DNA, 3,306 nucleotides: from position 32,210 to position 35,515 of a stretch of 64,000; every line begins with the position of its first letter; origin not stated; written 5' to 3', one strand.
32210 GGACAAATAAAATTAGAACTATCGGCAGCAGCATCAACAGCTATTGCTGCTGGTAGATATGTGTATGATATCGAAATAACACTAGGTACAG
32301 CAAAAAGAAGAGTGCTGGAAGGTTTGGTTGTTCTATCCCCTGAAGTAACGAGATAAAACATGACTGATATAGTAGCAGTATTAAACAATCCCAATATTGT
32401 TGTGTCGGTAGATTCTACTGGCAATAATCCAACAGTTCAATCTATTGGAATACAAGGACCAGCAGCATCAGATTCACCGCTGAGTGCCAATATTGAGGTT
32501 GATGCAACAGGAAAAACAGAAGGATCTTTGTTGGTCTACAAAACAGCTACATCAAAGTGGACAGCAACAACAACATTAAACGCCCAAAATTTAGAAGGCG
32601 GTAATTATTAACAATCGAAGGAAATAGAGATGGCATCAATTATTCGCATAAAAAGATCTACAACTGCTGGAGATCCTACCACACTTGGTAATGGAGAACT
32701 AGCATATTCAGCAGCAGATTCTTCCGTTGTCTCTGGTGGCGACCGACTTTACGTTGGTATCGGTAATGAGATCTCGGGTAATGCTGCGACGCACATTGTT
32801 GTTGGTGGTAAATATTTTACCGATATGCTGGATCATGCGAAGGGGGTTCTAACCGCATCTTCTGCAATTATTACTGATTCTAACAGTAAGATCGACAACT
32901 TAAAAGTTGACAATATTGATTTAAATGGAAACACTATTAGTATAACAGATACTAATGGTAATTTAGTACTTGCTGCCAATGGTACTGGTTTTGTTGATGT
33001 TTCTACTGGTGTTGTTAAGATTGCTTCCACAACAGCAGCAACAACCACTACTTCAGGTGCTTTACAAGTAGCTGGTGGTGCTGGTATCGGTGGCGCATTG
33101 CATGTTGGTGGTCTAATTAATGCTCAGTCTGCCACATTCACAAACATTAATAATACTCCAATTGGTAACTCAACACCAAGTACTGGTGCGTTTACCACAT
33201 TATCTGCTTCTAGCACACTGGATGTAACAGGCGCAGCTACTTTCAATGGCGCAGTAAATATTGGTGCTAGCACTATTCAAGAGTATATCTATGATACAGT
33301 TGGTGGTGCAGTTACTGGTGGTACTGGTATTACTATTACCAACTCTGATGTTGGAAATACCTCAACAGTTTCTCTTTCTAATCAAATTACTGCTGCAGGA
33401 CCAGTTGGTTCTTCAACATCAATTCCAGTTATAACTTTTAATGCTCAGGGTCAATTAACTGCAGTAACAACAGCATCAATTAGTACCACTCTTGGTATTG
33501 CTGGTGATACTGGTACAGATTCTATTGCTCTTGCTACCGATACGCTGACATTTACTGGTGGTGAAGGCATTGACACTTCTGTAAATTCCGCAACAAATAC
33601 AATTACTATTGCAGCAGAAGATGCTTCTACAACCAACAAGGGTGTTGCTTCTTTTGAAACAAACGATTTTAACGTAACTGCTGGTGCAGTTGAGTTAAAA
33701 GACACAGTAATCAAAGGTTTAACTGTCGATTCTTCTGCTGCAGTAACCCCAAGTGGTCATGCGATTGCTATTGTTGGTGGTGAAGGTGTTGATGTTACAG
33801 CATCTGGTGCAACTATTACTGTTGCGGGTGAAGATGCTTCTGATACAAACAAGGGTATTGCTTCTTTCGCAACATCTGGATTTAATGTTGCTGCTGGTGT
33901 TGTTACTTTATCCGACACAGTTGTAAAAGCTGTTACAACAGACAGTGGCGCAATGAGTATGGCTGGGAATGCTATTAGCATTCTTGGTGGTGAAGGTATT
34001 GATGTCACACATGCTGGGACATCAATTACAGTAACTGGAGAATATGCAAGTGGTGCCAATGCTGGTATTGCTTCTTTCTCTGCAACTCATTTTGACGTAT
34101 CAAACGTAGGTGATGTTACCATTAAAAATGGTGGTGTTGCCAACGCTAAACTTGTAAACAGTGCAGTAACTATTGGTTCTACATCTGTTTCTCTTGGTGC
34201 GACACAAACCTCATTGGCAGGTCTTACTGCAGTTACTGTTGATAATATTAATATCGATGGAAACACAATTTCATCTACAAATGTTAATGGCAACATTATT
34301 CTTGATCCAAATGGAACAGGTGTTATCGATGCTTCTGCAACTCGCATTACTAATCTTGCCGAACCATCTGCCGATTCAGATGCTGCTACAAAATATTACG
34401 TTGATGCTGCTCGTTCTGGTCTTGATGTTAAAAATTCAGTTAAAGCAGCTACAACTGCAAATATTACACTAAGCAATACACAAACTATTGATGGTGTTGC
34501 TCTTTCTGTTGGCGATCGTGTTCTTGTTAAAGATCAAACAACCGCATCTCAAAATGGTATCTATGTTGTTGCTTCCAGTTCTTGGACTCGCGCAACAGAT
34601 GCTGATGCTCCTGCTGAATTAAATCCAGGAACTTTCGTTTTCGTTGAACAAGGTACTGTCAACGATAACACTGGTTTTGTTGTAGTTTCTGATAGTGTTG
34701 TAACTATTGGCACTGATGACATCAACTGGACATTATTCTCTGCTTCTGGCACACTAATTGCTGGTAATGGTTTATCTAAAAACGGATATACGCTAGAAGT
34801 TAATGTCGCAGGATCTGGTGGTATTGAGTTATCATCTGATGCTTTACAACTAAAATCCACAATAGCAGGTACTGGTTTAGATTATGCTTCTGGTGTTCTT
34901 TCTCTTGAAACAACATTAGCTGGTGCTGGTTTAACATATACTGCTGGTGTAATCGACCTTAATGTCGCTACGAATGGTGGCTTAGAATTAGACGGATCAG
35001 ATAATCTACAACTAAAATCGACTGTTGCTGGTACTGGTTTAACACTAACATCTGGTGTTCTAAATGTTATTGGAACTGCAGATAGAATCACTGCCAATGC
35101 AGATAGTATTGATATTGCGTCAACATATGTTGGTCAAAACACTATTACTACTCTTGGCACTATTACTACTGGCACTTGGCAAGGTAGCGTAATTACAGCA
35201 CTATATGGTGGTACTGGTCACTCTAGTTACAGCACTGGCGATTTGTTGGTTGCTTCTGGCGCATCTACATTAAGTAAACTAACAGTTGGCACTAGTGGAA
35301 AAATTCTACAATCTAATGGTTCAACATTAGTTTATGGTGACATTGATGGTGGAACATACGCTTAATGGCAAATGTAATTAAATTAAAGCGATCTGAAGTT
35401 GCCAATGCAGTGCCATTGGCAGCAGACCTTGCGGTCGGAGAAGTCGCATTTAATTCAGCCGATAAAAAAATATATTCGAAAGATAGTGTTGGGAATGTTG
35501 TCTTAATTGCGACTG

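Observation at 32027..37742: Fibre operon with three tandem paralogues sharing an N-terminal attachment motif but different distal parts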

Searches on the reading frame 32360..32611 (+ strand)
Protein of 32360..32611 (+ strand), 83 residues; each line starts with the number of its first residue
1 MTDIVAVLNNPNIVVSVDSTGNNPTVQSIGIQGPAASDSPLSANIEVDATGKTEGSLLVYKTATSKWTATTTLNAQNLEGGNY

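Call 3: search_protein_families(library=pfam, proteins=[window:32360-32611:+], max_evalue=0.01)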
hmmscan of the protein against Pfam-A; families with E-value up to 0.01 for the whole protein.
window:32360-32611:+ (83 aa): 0 families

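Call 4: search_protein_families(library=phrogs, proteins=[window:32360-32611:+], max_evalue=0.001)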
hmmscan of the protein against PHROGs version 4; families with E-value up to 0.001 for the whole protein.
window:32360-32611:+ (83 aa): 1 family
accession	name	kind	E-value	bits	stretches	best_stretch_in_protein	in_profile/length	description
phrog_13853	-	unknown function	7.4e-06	27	1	46-78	34-71/151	-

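Call 45: search_solved_structures(query=window:32360-32608:+, max_evalue=5, show_alignments=1)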
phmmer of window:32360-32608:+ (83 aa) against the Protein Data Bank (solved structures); distinct sequences matched with E-value up to 5: 0.

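Call 46: search_protein_families(library=ncbifam, proteins=[window:32360-32611:+], max_evalue=0.01)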
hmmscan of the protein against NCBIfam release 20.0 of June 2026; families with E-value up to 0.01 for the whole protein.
window:32360-32611:+ (83 aa): 0 families

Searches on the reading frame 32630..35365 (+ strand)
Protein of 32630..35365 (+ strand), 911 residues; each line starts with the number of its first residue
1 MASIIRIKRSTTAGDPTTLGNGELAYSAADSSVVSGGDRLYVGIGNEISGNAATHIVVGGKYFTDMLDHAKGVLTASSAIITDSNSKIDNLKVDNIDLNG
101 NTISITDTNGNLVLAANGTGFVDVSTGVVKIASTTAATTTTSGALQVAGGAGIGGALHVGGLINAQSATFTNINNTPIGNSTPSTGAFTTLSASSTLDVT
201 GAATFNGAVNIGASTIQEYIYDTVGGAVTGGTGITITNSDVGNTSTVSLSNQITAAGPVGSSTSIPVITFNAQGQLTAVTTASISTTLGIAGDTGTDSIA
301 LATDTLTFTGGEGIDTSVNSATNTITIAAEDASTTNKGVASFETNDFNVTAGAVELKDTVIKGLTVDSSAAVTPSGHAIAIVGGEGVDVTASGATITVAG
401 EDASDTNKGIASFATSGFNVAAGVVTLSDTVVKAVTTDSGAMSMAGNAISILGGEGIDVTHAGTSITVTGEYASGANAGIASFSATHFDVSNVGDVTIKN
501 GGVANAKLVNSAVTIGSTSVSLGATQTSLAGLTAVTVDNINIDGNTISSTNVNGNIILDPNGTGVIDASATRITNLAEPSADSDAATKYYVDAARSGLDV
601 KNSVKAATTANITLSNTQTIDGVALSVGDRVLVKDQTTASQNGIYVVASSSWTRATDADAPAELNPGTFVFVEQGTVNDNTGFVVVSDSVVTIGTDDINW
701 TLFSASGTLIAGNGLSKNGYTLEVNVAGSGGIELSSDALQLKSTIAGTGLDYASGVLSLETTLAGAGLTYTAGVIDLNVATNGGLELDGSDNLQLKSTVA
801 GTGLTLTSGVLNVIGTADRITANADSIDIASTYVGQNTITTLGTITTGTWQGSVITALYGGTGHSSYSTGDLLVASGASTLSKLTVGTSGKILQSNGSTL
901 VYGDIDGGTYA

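Call 3: search_protein_families(library=pfam, proteins=[window:32630-35365:+], max_evalue=0.01)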
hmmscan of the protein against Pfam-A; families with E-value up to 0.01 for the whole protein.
window:32630-35365:+ (911 aa): 0 families

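Call 4: search_protein_families(library=phrogs, proteins=[window:32630-35365:+], max_evalue=0.001)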
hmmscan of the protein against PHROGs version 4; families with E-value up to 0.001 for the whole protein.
window:32630-35365:+ (911 aa): 10 families
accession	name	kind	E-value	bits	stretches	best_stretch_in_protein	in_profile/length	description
phrog_2647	-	head and packaging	2.5e-50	172.4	1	565-746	78-265/336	head decoration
phrog_30390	-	unknown function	5.1e-47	161.8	2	615-748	544-689/766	-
phrog_27782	-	unknown function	1.6e-45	157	1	567-736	131-303/644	-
phrog_11518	-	tail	1.4e-32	113.9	1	586-699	147-264/812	tail fiber protein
phrog_17264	-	unknown function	1e-27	97.7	1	604-708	1-104/147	-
phrog_16867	-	unknown function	5.4e-27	95.6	1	598-713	72-187/631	-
phrog_15769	-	unknown function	4.2e-25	89.5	1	1-483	1-454/560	-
phrog_24595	-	head and packaging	5e-25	89.6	1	572-708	26-151/325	virion structural protein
phrog_2824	-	head and packaging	1.1e-19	71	1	572-747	909-1082/1151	virion structural protein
phrog_14570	-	unknown function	1.2e-18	68.1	1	586-699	150-268/540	-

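Call 21: find_homologous_proteins(query=window:32630-35362:+, max_evalue=0.00001)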
Query window:32630-35362:+ (911 aa): 4974 proteins with E <= 0.00001 among 8000 candidates; the best 120 are listed.
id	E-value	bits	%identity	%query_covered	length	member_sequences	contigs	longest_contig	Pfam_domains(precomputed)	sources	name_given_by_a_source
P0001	0.0e+0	1806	100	100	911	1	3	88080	-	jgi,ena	-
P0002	0.0e+0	1747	96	100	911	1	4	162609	-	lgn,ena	-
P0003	0.0e+0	1728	96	100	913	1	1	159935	-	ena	-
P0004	0.0e+0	1720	95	100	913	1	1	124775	-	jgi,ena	jgi:hypothetical protein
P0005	0.0e+0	1717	95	100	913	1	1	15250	-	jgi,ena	jgi:hypothetical protein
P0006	0.0e+0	1560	53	54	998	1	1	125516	-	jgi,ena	jgi:hypothetical protein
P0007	0.0e+0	1489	83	100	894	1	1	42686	-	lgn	-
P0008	0.0e+0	1416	78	100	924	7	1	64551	-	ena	-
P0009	0.0e+0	1200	67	100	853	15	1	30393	-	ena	-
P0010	0.0e+0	1174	76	59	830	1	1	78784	-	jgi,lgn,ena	jgi:hypothetical protein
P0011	0.0e+0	1165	88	74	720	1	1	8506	-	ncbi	-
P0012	0.0e+0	1056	69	59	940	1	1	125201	-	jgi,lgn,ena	jgi:hypothetical protein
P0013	5.0e-296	1002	75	42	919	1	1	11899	-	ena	-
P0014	4.5e-292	989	59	100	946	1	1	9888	-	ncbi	-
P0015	1.0e-291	988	63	83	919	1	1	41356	-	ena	-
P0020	4.9e-287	973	60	83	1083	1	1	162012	-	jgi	jgi:hypothetical protein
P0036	2.6e-240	818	76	47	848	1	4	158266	-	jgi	jgi:hypothetical protein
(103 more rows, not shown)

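Call 22: find_encoding_contigs(protein=P0006, flank=8000, max_places=2)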
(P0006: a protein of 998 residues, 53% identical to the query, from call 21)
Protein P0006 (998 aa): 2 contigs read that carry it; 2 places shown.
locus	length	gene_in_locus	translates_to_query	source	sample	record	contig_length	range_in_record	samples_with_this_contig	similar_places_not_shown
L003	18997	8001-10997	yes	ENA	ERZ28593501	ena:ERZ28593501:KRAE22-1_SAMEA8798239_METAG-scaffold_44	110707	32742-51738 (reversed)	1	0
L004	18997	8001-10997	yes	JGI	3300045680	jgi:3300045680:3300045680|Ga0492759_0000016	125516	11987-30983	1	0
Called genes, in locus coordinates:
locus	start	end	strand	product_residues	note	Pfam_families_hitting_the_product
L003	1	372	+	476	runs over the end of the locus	-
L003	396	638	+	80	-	-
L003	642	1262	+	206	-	-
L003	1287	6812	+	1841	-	-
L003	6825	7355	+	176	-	-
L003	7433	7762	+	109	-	-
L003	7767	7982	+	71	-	-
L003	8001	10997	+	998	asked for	-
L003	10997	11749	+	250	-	-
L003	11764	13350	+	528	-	PF18454:Mtd_N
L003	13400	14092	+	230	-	PF26809:Phage_T4_gp13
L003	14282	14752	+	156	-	PF11649:T4_neck-protein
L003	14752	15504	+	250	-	PF16724:T4-gp15_tss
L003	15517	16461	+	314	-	PF07880:T4_gp9_10_N (weak)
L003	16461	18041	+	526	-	PF05876:GpA_ATPase (weak), PF03237:Terminase_6N, PF17289:Terminase_6C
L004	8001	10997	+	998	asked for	-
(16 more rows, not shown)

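Call 23: find_encoding_contigs(protein=P0020, flank=8000, max_places=2)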
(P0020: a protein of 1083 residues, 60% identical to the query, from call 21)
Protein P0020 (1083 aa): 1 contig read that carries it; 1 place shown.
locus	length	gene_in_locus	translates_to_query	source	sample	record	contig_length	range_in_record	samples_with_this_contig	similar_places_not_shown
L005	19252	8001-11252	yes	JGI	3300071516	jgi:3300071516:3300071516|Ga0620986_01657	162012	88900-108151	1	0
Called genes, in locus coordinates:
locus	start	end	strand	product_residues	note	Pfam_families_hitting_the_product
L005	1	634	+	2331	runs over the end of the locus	PF16075:DUF4815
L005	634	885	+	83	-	-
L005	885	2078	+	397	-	-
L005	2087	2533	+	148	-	-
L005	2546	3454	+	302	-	PF13884:Peptidase_S74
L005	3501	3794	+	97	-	-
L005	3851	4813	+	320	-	-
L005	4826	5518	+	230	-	-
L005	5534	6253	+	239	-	PF18454:Mtd_N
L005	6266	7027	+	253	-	-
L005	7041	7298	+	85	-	-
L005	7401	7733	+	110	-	-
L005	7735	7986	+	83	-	-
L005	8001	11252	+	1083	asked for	-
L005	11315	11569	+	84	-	-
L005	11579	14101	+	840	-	PF18454:Mtd_N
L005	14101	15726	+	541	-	-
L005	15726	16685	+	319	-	PF26809:Phage_T4_gp13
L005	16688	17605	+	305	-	PF11649:T4_neck-protein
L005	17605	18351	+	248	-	PF16724:T4-gp15_tss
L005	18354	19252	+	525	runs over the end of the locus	PF03237:Terminase_6N, PF17289:Terminase_6C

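Call 24: find_encoding_contigs(protein=P0036, flank=8000, max_places=2)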
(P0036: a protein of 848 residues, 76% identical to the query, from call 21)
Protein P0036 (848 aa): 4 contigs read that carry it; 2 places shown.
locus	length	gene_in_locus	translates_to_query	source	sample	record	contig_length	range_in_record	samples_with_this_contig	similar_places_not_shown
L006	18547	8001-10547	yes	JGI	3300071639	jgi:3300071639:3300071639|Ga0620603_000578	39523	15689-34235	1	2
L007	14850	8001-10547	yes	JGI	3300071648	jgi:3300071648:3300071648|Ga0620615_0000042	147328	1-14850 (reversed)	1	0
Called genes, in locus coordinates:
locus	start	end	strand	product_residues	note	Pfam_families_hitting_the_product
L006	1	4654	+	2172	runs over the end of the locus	PF16075:DUF4815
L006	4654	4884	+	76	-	-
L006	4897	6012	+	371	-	-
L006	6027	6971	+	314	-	-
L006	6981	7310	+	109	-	-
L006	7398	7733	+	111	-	-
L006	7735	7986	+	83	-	-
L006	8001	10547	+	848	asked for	-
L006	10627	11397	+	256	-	-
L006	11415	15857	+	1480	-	PF18454:Mtd_N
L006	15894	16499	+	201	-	PF18454:Mtd_N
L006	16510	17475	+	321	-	PF26809:Phage_T4_gp13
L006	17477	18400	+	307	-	PF11649:T4_neck-protein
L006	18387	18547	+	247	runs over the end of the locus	PF16724:T4-gp15_tss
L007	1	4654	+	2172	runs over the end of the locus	PF16075:DUF4815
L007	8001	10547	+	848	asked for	-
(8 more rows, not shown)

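Call 29: search_solved_structures(query=window:32630-35362:+, max_evalue=1, show_alignments=3)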
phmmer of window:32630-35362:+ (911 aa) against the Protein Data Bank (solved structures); distinct sequences matched with E-value up to 1: 3.
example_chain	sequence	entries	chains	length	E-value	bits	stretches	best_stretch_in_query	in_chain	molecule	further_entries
9nx3_A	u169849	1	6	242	3.9e-13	51.9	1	606-760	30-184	Capsid decoration protein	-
23sh_r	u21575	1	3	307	0.00098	20.8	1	533-609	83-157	tail fiber gp9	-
4xtd_A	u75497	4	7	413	0.06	14.9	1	451-547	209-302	Inosine-5'-monophosphate dehydrogenase,Inosine-5'-monophosphate dehydrogenase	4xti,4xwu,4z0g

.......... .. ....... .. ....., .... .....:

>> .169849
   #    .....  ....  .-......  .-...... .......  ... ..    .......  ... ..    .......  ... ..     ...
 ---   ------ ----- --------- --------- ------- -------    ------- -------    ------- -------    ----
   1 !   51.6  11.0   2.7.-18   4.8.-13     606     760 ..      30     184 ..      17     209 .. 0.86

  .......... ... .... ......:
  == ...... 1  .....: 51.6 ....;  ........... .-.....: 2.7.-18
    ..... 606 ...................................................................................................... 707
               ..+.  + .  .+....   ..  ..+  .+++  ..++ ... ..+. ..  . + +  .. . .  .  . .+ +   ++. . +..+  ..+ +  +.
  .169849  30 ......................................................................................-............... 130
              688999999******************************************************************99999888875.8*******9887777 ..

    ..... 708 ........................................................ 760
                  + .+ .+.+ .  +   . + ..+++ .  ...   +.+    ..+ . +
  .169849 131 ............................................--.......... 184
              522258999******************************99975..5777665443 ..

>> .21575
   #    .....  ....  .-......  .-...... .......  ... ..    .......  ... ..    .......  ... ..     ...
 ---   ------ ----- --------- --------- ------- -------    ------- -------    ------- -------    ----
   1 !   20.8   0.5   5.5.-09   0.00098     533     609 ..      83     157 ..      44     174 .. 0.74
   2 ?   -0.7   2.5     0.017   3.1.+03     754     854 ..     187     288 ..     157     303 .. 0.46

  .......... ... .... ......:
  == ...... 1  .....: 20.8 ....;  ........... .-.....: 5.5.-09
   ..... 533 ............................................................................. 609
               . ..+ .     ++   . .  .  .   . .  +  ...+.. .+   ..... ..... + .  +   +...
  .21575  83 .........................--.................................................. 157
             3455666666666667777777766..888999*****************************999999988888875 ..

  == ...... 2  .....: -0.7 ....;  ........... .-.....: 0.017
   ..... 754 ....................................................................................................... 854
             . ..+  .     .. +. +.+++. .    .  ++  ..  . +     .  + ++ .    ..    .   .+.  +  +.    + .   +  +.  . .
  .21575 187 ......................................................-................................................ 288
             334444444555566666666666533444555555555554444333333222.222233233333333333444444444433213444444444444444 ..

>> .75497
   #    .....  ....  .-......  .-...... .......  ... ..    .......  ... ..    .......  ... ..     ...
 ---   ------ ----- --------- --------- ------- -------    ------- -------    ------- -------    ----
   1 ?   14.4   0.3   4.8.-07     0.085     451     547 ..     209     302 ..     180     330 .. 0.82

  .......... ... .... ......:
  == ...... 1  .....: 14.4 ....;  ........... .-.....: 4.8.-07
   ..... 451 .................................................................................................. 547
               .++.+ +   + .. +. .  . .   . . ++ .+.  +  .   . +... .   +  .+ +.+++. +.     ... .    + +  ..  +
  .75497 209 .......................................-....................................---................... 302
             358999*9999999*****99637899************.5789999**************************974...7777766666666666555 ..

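Call 46: search_protein_families(library=ncbifam, proteins=[window:32630-35365:+], max_evalue=0.01)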
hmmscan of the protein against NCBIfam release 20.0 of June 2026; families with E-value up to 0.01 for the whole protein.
window:32630-35365:+ (911 aa): 0 families

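Call 63: search_dna_similar(query=window:32630-35362:+, collection=phages, mode=protein, max_rows=40, max_evalue=0.000001)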
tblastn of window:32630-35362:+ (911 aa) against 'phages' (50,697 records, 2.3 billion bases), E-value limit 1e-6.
Records with a match: 383; places in all: 409; records where one place covers at least 80% of the query: 0.
Best place of each record, by identity: <60% 383.
By first word of the organism name: Mycobacterium 210; Ralstonia 49; Gordonia 33; Synechococcus 21; Rhodococcus 10; Prochlorococcus 10; Vibrio 9; Xanthomonas 6; Methylophilales 4; Pelagibacter 4; and 18 more.
By host as written in the record: Mycobacterium smegmatis mc2 155 160; Ralstonia solanacearum 41; Mycobacterium smegmatis mc#155 26; - 23; Gordonia rubripertincta NRRL B-16540 14; Gordonia terrae 3612 9; Mycobacterium sp. 7; Synechococcus sp. MW02 6; and 54 more.
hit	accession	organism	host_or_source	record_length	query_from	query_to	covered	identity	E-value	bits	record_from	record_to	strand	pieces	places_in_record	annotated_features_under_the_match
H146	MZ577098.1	Methylophilales phage Melnitz-3 EXVC039M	Methylophilales_sp._H5P1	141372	1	743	53%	49.6%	2e-82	411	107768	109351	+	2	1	tail fiber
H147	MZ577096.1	Methylophilales phage Melnitz-2 EXVC040M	Methylophilales_sp._H5P1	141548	1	743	53%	49.6%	2e-82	411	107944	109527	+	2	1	tail fiber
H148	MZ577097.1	Methylophilales phage Melnitz EXVC044M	Methylophilales_sp._H5P1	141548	1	743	53%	49.6%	2e-82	411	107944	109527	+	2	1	tail fiber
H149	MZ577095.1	Methylophilales phage Melnitz-1 EXVC043M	Methylophilales_sp._H5P1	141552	1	743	53%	49.6%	2e-82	411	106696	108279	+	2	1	tail fiber protein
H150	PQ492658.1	Limnohabitans phage DC31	Limnohabitans sp. DCL3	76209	1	747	42%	50.6%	7e-53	373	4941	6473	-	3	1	hypothetical protein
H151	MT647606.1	Pelagibacter phage Mosig EXVC030M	Candidatus Pelagibacter ubique HTCC1062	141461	1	743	40%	43.6%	8e-38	251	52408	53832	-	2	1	putative tail fiber protein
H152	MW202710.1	Caudoviricetes sp.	Manatee Spring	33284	534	744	23%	46.9%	3e-39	164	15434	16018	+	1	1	hyaluronase tail fiber protein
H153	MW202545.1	Caudoviricetes sp.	Manatee Spring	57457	497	719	24%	42.4%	1e-31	140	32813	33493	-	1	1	phage-related tail fiber protein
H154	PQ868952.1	Curtobacterium phage Sunfish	Curtobacterium flaccumfaciens NRRL ...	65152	573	753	20%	48.6%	2e-33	146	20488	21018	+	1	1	38: hypothetical protein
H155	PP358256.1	Ralstonia phage PY059YO380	Ralstonia solanacearum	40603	572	736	18%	52.3%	3e-39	164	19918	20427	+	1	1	hypothetical protein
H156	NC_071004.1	Gordonia phage Clawz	Gordonia rubripertincta NRRL B-16540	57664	528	732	23%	41.8%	1e-27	127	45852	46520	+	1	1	69: tail fiber protein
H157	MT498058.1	Gordonia phage Clawz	Gordonia rubripertincta NRRL B-16540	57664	528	732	23%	41.8%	1e-27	127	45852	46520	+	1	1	69: hypothetical protein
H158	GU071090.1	Cyanophage PSS2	-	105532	566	725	18%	52.5%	4e-40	167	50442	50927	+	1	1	predicted protein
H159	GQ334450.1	Cyanophage PSS2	Prochlorococcus MIT9313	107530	566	725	18%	52.5%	4e-40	167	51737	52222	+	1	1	capsid decoration protein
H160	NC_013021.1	Cyanophage PSS2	Prochlorococcus marinus str. MIT 9313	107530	566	725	18%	52.5%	4e-40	167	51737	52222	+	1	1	virion structural protein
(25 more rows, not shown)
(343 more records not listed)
